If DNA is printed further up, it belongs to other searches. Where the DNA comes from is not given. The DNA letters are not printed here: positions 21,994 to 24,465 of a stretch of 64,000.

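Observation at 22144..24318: Single in-frame ORF fusing LMW protein-tyrosine phosphatase, RpiB and serine hydroxymethyltransferase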

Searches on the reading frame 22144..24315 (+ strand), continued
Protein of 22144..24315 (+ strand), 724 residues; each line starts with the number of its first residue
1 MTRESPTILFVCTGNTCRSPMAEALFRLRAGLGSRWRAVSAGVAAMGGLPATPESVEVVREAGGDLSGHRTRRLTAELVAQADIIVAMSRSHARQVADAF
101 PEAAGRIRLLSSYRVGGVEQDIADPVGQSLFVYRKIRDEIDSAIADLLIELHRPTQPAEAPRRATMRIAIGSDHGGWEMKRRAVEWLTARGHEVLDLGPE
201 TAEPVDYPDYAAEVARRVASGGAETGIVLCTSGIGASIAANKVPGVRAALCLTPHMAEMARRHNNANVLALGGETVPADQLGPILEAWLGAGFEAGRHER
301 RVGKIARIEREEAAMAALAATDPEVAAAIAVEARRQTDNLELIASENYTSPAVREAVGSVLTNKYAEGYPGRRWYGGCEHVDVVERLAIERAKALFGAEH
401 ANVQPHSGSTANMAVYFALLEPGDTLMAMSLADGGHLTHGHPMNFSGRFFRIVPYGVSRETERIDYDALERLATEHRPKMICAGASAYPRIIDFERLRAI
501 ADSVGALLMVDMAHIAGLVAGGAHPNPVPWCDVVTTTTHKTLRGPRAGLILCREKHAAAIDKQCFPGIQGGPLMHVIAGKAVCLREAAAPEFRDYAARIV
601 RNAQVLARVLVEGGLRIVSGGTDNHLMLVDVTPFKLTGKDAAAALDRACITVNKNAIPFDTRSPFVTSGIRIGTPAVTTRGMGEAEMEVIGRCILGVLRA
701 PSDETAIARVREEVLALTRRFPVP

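Call 9: search_solved_structures(query=window:22144-24315:+, max_evalue=1e-20)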
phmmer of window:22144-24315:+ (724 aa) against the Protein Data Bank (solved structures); distinct sequences matched with E-value up to 1e-20: 112 (the best 60 are shown).
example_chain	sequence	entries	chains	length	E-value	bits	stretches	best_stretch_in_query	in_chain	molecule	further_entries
4n0w_A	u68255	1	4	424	5.2e-170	570.2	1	313-723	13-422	Serine hydroxymethyltransferase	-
4mso_A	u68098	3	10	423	5.3e-170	570.2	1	313-723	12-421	Serine hydroxymethyltransferase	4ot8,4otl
1kkj_A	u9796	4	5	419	3.5e-164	551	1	318-718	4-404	Serine Hydroxymethyltransferase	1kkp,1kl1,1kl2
2vgs_A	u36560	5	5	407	9.6e-164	549.5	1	318-718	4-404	SERINE HYDROXYMETHYLTRANSFERASE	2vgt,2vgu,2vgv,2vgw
1yjs_A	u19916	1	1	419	1.2e-163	549.2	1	318-718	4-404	SERINE HYDROXYMETHYLTRANSFERASE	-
2vi8_A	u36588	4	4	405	1.3e-163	549.1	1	318-718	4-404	SERINE HYDROXYMETHYLTRANSFERASE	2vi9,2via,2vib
2w7d_A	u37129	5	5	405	1.6e-163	548.8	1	318-718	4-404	SERINE HYDROXYMETHYLTRANSFERASE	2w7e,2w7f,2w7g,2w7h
1yjy_A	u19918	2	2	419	2.4e-163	548.2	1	318-718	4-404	SERINE HYDROXYMETHYLTRANSFERASE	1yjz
2vmr_A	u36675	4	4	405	2.5e-163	548.2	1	318-718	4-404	SERINE HYDROXYMETHYLTRANSFERASE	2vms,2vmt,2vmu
2vmn_A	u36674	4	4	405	6.4e-163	546.8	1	318-718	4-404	SERINE HYDROXYMETHYLTRANSFERASE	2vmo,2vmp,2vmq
2w7i_A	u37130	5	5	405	9e-163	546.3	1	318-718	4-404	SERINE HYDROXYMETHYLTRANSFERASE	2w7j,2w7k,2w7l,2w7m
2vmv_A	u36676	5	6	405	9e-163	546.3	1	318-718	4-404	SERINE HYDROXYMETHYLTRANSFERASE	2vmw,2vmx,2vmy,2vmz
3pgy_A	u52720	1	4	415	9.2e-163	546.3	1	314-723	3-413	Serine hydroxymethyltransferase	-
5vmb_A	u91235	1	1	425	3.2e-159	534.6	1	316-723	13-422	Serine hydroxymethyltransferase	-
1dfo_A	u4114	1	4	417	4.2e-158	530.9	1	318-723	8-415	SERINE HYDROXYMETHYLTRANSFERASE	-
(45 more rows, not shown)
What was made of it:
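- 23098..24315 (+): SHMT (GlyA) domain, residues 319-724. PLP lysine K540 (23761-23763) in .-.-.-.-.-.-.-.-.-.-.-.. PDB SHMT hits at E about 1e-170 (call 9).
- On Serine hydroxymethyltransferase (PF00464; NF000586): PDB SHMT hits are at E about 1e-170 (call 9).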

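Call 16: find_encoding_contigs(protein=P0001, flank=10000, max_places=3)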
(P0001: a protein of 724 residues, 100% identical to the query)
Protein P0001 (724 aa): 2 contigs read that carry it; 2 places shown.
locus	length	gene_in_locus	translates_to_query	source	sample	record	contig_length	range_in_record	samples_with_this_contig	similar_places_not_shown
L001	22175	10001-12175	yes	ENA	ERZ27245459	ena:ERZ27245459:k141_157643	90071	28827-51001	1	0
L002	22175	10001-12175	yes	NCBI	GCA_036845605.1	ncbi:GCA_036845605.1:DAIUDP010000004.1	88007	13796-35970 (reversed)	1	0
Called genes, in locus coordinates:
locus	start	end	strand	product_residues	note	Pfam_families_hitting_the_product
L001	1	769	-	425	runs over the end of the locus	PF00939:Na_sulph_symp (weak), PF02040:ArsB (weak), PF06808:DctM (faint), PF03600:CitMHS, PF00939:Na_sulph_symp, PF03600:CitMHS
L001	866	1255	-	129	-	PF05025:RbsD_FucU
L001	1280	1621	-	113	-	-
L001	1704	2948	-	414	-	PF00109:ketoacyl-synt, PF02801:Ketoacyl-synt_C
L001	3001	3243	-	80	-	PF00550:PP-binding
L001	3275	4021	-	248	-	PF00106:adh_short, PF08659:KR, PF13561:adh_short_C2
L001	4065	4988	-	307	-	PF00698:Acyl_transf_1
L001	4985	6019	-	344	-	PF00108:Thiolase_N (weak), PF08545:ACP_syn_III, PF08541:ACP_syn_III_C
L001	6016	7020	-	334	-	PF02504:FA_synthesis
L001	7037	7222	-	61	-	PF01783:Ribosomal_L32p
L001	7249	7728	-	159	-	PF02620:YceD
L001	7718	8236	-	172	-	PF01467:CTP_transf_like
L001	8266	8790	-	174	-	PF00156:Pribosyltran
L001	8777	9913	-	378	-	PF00140:Sigma70_r1_2, PF04542:Sigma70_r2, PF04539:Sigma70_r3, PF04545:Sigma70_r4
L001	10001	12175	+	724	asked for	PF01451:LMWPc, PF02502:LacAB_rpiB, PF00155:Aminotran_1_2, PF00464:SHMT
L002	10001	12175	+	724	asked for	PF01451:LMWPc, PF02502:LacAB_rpiB, PF00155:Aminotran_1_2, PF00464:SHMT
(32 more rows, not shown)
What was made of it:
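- The same 724-aa product appears in two assemblies (call 16).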

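Call 17: find_encoding_contigs(protein=P0047, flank=8000, max_places=2)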
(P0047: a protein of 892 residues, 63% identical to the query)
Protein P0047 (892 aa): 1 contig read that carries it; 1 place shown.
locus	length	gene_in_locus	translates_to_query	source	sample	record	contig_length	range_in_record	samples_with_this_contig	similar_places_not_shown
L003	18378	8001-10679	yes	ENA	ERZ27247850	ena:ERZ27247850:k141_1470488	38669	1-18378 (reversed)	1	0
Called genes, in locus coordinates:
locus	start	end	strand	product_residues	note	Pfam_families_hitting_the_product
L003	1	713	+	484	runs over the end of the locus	-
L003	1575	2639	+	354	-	-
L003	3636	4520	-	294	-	PF01522:Polysacc_deac_1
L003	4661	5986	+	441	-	PF02844:GARS_N, PF01071:GARS_A, PF02843:GARS_C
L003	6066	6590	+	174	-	PF00731:AIRC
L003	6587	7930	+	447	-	PF03572:Peptidase_S41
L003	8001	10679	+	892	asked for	PF01300:Sua5_yciO_yrdC, PF01451:LMWPc, PF02502:LacAB_rpiB, PF00464:SHMT, PF00155:Aminotran_1_2, PF01212:Beta_elim_lyase (weak)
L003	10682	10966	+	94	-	-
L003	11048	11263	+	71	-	PF02915:Rubrerythrin (weak)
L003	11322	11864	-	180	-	-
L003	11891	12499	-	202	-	PF07638:Sigma70_ECF (faint), PF04542:Sigma70_r2, PF04545:Sigma70_r4, PF08281:Sigma70_r4_2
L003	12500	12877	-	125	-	PF08761:dUTPase_2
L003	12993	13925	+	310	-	PF01266:DAO (faint), PF07992:Pyr_redox_2, PF13738:Pyr_redox_3, PF00070:Pyr_redox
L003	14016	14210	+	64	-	-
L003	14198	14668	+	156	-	-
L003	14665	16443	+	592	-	PF00664:ABC_membrane, PF00005:ABC_tran, PF02463:SMC_N (faint)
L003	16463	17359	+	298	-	PF00303:Thymidylat_synt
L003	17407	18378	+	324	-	?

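Call 18: find_encoding_contigs(protein=P0098, flank=8000, max_places=2)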
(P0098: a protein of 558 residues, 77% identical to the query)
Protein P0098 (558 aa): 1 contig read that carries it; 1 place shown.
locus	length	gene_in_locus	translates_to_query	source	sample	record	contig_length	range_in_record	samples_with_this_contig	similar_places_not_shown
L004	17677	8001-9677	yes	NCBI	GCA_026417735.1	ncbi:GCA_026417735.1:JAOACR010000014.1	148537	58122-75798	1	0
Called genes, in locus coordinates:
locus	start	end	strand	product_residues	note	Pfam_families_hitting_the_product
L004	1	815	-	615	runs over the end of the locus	PF00089:Trypsin, PF13365:Trypsin_2, PF00595:PDZ (weak), PF13180:PDZ_2 (faint), PF17820:PDZ_6 (weak)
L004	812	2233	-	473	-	PF00595:PDZ (faint), PF13180:PDZ_2, PF17820:PDZ_6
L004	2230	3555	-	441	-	PF01408:GFO_IDH_MocA, PF22725:GFO_IDH_MocA_C3 (faint), PF19051:GFO_IDH_MocA_C2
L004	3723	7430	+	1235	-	PF18952:DUF5696 (faint)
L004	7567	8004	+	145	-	PF01451:LMWPc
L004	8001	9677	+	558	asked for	PF02502:LacAB_rpiB, PF00464:SHMT, PF00155:Aminotran_1_2 (weak)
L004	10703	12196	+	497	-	PF00884:Sulfatase, PF16347:SGSH_C, PF14707:Sulfatase_C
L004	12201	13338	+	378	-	PF03462:PCRF, PF00472:RF-1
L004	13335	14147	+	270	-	PF00218:IGPS, PF01070:FMN_dh (weak)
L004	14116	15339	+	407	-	-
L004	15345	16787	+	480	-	-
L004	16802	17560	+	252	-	PF02405:MlaE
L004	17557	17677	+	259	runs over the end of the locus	PF00005:ABC_tran, PF13191:AAA_16 (faint), PF13304:AAA_21 (faint)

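Call 31: find_encoding_contigs(protein=P0075, flank=6000, max_places=1)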
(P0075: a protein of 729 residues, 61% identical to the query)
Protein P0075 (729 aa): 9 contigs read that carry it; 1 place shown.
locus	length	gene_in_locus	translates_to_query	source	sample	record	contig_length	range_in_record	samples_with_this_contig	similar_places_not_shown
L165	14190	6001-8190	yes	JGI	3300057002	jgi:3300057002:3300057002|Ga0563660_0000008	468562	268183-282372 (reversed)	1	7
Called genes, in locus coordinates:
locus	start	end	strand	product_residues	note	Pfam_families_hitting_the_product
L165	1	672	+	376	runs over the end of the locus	-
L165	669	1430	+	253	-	-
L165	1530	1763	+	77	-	PF04845:PurA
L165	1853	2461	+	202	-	PF07638:Sigma70_ECF, PF04542:Sigma70_r2, PF04545:Sigma70_r4, PF08281:Sigma70_r4_2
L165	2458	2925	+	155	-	-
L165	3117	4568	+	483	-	PF02844:GARS_N, PF01071:GARS_A, PF02786:CPSase_L_D2 (weak), PF02843:GARS_C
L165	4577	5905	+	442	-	PF17820:PDZ_6 (weak), PF03572:Peptidase_S41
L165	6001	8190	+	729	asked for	PF01451:LMWPc, PF02502:LacAB_rpiB, PF00464:SHMT, PF00155:Aminotran_1_2 (weak), PF00266:Aminotran_5 (faint)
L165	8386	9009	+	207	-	-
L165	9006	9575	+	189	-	PF10962:DUF2764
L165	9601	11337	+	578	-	PF02874:ATP-synt_ab_N, PF16886:ATP-synt_ab_Xtn, PF00006:ATP-synt_ab, PF22919:ATP-synt_VA_C (weak)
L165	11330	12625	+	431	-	PF02874:ATP-synt_ab_N, PF00006:ATP-synt_ab, PF22919:ATP-synt_VA_C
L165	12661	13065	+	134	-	PF05635:23S_rRNA_IVP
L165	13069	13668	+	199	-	PF01813:ATP-synt_D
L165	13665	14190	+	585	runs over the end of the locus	PF01496:V_ATPase_I (faint)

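Call 32: find_encoding_contigs(protein=P0013, flank=3000, max_places=1)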
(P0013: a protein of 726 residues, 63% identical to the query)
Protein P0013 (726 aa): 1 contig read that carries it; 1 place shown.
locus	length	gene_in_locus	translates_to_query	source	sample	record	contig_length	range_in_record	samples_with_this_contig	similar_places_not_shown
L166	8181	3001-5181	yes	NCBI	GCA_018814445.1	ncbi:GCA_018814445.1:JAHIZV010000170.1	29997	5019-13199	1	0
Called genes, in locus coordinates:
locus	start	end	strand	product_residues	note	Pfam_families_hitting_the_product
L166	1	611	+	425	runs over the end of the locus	PF02844:GARS_N, PF01071:GARS_A, PF02786:CPSase_L_D2, PF02222:ATP-grasp (faint), PF02843:GARS_C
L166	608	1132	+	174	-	PF00731:AIRC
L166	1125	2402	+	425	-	PF00595:PDZ (faint), PF03572:Peptidase_S41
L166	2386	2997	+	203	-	PF01300:Sua5_yciO_yrdC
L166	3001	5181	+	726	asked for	PF01451:LMWPc, PF02502:LacAB_rpiB, PF00464:SHMT, PF00155:Aminotran_1_2, PF01212:Beta_elim_lyase (weak)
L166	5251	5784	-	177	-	-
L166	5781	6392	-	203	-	PF07638:Sigma70_ECF, PF04542:Sigma70_r2, PF08281:Sigma70_r4_2, PF04545:Sigma70_r4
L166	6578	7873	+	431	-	PF01773:Nucleos_tra2_N, PF07670:Gate, PF07662:Nucleos_tra2_C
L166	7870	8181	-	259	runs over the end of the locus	-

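Call 33: find_encoding_contigs(protein=P0043, flank=3000, max_places=1)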
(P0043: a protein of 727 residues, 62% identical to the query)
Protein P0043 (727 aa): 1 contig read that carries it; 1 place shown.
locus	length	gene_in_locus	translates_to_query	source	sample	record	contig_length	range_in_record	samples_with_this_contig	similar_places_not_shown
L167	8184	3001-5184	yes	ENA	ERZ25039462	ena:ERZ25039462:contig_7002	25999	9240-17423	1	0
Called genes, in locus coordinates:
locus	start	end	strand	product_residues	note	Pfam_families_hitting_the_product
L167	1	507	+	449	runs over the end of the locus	PF02844:GARS_N, PF01071:GARS_A, PF02655:ATP-grasp_3 (weak), PF02843:GARS_C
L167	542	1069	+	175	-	PF00731:AIRC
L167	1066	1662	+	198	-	PF00595:PDZ (weak), PF17820:PDZ_6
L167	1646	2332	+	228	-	PF03572:Peptidase_S41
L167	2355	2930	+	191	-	PF01300:Sua5_yciO_yrdC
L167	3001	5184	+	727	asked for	PF01451:LMWPc, PF02502:LacAB_rpiB, PF00464:SHMT, PF00155:Aminotran_1_2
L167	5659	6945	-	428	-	PF13490:zf-HC2 (weak), PF13243:SQHop_cyclase_C (faint)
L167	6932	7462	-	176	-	PF07638:Sigma70_ECF (faint), PF04542:Sigma70_r2, PF08281:Sigma70_r4_2, PF04545:Sigma70_r4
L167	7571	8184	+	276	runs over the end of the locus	PF03544:TonB_C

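Call 40: find_encoding_contigs(protein=P0009, flank=3000, max_places=1)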
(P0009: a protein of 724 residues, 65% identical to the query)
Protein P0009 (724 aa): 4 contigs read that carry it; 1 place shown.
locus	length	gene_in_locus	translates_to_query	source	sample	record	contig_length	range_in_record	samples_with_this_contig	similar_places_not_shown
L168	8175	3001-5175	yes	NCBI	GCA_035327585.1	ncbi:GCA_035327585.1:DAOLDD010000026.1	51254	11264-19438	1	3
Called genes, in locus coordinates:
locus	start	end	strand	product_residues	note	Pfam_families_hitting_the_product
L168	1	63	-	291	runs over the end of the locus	PF13163:DUF3999 (faint)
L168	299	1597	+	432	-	PF02844:GARS_N, PF01071:GARS_A, PF02843:GARS_C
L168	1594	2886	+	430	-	PF03572:Peptidase_S41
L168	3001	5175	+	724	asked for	PF01451:LMWPc, PF02502:LacAB_rpiB, PF01212:Beta_elim_lyase (faint), PF00464:SHMT, PF00155:Aminotran_1_2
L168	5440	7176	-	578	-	PF00686:CBM_20, PF00756:Esterase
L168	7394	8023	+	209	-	PF06188:HrpE (weak)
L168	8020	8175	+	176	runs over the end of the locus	PF10962:DUF2764 (weak)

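Call 41: find_encoding_contigs(protein=P0027, flank=3000, max_places=1)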
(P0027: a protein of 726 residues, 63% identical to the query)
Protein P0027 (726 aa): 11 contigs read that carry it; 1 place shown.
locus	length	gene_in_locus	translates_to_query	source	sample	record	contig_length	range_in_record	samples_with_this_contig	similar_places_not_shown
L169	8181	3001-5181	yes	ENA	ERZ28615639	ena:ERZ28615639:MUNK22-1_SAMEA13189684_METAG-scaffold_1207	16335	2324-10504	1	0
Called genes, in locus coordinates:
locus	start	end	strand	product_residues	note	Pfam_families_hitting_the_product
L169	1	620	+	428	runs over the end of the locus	PF02844:GARS_N, PF01071:GARS_A, PF02786:CPSase_L_D2 (faint), PF02222:ATP-grasp (weak), PF02843:GARS_C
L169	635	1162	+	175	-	PF00731:AIRC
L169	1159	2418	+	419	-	PF00595:PDZ (weak), PF17820:PDZ_6, PF03572:Peptidase_S41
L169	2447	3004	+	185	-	PF01300:Sua5_yciO_yrdC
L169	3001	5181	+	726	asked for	PF01451:LMWPc, PF02502:LacAB_rpiB, PF01212:Beta_elim_lyase (faint), PF00464:SHMT, PF00155:Aminotran_1_2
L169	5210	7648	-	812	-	PF00989:PAS, PF00989:PAS, PF08448:PAS_4, PF13426:PAS_9, PF08447:PAS_3, PF00512:HisKA, PF02518:HATPase_c, PF00072:Response_reg, +2 more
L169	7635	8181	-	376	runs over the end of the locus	PF08495:FIST, PF10442:FIST_C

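Call 42: find_encoding_contigs(protein=P0048, flank=3000, max_places=1)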
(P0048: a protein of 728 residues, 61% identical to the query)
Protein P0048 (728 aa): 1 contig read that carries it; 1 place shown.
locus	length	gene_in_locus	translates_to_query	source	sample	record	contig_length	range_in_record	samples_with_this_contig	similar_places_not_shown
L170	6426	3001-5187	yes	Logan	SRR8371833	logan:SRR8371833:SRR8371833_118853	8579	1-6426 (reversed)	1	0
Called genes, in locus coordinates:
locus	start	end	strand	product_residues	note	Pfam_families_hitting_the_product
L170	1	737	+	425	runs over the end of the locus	PF02844:GARS_N, PF01071:GARS_A, PF02655:ATP-grasp_3 (weak), PF02786:CPSase_L_D2, PF02843:GARS_C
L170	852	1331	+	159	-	PF00731:AIRC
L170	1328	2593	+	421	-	PF00595:PDZ (weak), PF17820:PDZ_6, PF03572:Peptidase_S41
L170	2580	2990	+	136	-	PF01300:Sua5_yciO_yrdC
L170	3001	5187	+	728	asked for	PF01451:LMWPc, PF02502:LacAB_rpiB, PF00464:SHMT, PF00155:Aminotran_1_2, PF01212:Beta_elim_lyase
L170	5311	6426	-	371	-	?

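Call 43: find_encoding_contigs(protein=P0004, flank=3000, max_places=1)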
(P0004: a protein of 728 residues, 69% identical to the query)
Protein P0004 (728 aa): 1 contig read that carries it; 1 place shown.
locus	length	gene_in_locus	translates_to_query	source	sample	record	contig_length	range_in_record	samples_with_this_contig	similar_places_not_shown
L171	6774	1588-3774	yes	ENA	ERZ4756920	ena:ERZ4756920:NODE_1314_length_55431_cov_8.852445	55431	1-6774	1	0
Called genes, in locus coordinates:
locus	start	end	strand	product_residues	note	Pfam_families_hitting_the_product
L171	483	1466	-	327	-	PF01063:Aminotran_4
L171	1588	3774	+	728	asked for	PF01451:LMWPc, PF02502:LacAB_rpiB, PF00464:SHMT, PF00155:Aminotran_1_2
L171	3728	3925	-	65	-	-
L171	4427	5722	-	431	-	PF07690:MFS_1, PF13347:MFS_2, PF07690:MFS_1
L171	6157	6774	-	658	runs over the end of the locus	PF16177:ACAS_N, PF00501:AMP-binding, PF13193:AMP-binding_C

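Call 44: find_encoding_contigs(protein=P0061, flank=3000, max_places=1)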
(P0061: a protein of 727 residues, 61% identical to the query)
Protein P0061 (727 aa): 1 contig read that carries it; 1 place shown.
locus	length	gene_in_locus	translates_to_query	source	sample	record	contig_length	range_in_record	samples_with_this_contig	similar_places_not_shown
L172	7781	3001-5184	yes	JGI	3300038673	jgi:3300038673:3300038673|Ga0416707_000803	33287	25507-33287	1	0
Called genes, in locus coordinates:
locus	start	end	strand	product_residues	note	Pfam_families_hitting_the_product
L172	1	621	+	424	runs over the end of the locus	PF02844:GARS_N, PF01071:GARS_A, PF02655:ATP-grasp_3 (weak), PF02786:CPSase_L_D2 (weak), PF02843:GARS_C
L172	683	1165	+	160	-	PF00731:AIRC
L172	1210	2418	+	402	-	PF03572:Peptidase_S41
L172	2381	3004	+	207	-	PF01300:Sua5_yciO_yrdC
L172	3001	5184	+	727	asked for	PF01451:LMWPc, PF02502:LacAB_rpiB, PF00464:SHMT, PF01212:Beta_elim_lyase, PF00155:Aminotran_1_2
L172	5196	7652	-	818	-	PF00989:PAS, PF08448:PAS_4, PF13426:PAS_9, PF00989:PAS, PF08448:PAS_4, PF13426:PAS_9, PF08447:PAS_3, PF00512:HisKA, +3 more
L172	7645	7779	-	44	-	?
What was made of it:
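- Context (calls 17, 31-33, 40-42, 44): purD-purE-S41-tsaC lies upstream in 8 of 10 clade loci.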
